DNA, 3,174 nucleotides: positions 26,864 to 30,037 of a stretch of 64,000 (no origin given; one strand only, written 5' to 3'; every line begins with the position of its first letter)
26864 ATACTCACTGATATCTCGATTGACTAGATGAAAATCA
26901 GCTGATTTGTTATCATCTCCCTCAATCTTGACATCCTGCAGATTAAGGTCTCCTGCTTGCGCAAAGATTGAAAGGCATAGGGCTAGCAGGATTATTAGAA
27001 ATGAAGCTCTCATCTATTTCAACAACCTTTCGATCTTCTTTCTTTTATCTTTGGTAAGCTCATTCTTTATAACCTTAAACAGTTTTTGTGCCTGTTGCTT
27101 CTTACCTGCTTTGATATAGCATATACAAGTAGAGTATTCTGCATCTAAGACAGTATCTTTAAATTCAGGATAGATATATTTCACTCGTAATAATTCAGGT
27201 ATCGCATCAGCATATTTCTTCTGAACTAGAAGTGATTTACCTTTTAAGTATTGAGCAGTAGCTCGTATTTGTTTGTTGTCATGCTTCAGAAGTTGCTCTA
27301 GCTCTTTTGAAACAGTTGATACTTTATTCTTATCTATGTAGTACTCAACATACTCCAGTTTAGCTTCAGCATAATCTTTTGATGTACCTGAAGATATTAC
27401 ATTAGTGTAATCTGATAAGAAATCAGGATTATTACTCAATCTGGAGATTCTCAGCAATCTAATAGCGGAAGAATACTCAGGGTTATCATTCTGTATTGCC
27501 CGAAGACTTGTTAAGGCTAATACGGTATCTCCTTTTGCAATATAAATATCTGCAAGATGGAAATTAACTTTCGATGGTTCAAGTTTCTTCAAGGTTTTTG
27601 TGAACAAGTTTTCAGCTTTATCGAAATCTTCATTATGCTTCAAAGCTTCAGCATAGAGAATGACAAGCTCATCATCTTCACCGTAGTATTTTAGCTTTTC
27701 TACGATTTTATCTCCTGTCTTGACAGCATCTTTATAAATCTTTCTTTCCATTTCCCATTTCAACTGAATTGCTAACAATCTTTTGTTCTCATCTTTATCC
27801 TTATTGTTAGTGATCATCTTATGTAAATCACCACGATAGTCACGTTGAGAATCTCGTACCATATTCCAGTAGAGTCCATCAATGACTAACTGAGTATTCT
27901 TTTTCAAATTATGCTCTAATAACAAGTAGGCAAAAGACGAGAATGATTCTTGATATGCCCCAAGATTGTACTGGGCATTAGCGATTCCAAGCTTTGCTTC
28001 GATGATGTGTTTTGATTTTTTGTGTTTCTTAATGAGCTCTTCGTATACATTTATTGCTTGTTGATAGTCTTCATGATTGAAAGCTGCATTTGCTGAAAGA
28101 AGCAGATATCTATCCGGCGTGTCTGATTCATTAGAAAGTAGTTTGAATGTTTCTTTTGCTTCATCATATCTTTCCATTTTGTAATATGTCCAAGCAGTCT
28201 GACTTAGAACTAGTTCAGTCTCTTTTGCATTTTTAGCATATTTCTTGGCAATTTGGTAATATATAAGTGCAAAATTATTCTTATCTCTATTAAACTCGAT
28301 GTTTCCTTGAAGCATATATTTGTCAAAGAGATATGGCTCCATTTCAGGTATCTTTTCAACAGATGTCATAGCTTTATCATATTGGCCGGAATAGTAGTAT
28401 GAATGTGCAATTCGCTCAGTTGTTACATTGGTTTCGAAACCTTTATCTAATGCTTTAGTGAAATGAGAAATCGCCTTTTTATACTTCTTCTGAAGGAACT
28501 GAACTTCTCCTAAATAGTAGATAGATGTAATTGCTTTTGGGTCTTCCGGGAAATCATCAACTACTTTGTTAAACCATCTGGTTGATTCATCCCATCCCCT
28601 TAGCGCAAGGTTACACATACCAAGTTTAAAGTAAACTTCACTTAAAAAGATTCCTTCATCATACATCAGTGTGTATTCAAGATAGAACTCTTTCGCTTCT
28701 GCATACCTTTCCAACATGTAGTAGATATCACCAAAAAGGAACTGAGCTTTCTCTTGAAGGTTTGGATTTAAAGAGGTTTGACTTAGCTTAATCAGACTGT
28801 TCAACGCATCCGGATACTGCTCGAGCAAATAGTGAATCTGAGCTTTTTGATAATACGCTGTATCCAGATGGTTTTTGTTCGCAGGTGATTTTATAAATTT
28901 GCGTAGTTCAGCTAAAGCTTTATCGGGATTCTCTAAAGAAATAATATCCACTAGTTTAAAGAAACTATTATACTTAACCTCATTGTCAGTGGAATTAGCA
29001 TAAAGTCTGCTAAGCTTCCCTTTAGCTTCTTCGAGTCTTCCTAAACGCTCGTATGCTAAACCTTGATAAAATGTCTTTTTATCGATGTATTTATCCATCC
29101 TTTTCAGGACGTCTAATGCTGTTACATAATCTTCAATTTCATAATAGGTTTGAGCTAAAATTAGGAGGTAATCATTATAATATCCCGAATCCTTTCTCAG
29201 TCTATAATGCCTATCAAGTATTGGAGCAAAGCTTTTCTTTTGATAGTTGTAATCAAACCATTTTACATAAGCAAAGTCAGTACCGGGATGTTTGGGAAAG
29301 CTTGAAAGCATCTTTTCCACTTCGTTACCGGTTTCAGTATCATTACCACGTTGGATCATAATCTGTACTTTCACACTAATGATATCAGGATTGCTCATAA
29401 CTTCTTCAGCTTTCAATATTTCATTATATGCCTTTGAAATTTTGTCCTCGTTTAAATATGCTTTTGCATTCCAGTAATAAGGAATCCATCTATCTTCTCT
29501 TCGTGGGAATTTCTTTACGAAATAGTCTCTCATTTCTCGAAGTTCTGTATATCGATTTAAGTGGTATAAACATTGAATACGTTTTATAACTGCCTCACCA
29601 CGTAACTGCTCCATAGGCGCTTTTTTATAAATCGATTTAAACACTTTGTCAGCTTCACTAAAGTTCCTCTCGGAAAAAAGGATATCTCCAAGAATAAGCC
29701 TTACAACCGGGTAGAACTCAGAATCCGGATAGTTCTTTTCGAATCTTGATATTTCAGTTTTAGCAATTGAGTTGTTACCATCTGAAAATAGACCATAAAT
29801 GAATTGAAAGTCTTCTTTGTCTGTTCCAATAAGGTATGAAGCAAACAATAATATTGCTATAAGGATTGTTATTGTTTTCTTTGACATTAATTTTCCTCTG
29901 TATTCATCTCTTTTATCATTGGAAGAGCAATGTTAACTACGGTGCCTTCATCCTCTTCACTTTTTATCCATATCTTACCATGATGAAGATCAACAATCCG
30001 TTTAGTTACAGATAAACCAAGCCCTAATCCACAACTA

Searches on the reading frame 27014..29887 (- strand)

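Call 19: search_protein_families(library=ncbifam, proteins=[window:27014-29887:-])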
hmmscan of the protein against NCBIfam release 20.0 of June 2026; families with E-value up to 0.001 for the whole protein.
window:27014-29887:- (957 aa): 17 families
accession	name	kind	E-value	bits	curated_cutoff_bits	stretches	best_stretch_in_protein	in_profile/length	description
TIGR02795.1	tol_pal_ybgF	equivalog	9e-37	126.3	90.1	3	23-131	2-110/119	tol-pal system protein YbgF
TIGR02917.1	PEP_TPR_lipo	equivalog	5.3e-24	84.1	312.2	1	422-553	369-497/899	XrtA/PEP-CTERM system TPR-repeat protein PrsT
TIGR03302.1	OM_YfiO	subfamily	3.1e-21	76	81.4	3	587-652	28-93/239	outer membrane protein assembly factor BamD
NF052312.1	T9SS_PorW_SprE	equivalog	5.5e-18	65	250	2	236-402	177-351/716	type IX secretion system periplasmic lipoprotein PorW/SprE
NF040959.1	MamA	equivalog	1.7e-10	40.7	200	1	417-518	72-170/204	magnetosome protein MamA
NF047371.1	FlcA_CTERM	equivalog_domain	6.7e-10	38.1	300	1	523-627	440-542/646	periplasmic flagellar collar protein FlcA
NF008757.0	PRK11788.1-5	equivalog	3.6e-08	33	363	0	831-939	171-274/388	lipopolysaccharide assembly protein LapB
TIGR00540.1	TPR_hemY_coli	hypoth_equivalog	9.3e-08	31.2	142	0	565-640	90-168/385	heme biosynthesis-associated TPR protein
NF033920.0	C39_PA2778_fam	equivalog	1.4e-07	31.2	150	0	555-629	153-227/255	PA2778 family cysteine peptidase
NF052415.1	T3SS_chap_SctY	equivalog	6.1e-07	29.9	70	0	557-639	5-87/106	type III secretion apparatus assembly chaperone SctY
NF008756.0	PRK11788.1-4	equivalog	7e-07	28.6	474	0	405-564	130-291/389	lipopolysaccharide assembly protein LapB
TIGR02552.1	LcrH_SycD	equivalog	3.6e-06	26.7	104.8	0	562-618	22-78/136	SycD/LcrH family type III secretion system chaperone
NF008068.0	PRK10803.1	equivalog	3.6e-05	23.9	383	0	394-476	158-240/263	cell division protein CpoB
NF033762.1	social_mot_Tgl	equivalog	0.00011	21.7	225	0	416-532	31-144/252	social motility TPR repeat lipoprotein Tgl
NF008753.0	PRK11788.1-1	equivalog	0.00012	21.3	395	0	497-628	45-177/389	lipopolysaccharide assembly protein LapB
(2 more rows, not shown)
